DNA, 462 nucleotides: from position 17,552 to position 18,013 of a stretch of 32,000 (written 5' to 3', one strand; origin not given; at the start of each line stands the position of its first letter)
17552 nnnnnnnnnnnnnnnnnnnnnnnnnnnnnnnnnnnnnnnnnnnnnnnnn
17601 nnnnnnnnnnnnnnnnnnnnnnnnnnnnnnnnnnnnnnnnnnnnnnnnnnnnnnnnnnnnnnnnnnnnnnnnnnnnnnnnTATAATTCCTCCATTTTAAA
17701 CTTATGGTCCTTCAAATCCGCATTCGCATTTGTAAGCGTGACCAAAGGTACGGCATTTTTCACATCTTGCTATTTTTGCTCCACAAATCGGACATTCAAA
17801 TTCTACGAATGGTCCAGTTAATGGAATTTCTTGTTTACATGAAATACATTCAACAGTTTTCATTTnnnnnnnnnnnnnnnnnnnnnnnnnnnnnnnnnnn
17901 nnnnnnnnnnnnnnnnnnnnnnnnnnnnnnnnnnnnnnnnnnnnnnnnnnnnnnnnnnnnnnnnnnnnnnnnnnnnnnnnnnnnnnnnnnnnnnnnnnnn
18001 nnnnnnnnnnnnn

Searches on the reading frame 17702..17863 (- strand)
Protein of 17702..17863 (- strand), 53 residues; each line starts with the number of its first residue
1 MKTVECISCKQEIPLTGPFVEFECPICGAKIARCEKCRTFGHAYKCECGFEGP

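Call 51: search_protein_families(library=pfam, proteins=[window:17702-17863:-])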
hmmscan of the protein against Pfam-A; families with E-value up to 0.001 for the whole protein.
window:17702-17863:- (53 aa): 1 family
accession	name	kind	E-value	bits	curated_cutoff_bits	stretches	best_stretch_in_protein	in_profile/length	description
PF07754.17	HVO_2753_ZBP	-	9.3e-10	38.6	33.2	1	6-49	1-46/46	Small zinc finger protein HVO_2753-like, Zn-binding pocket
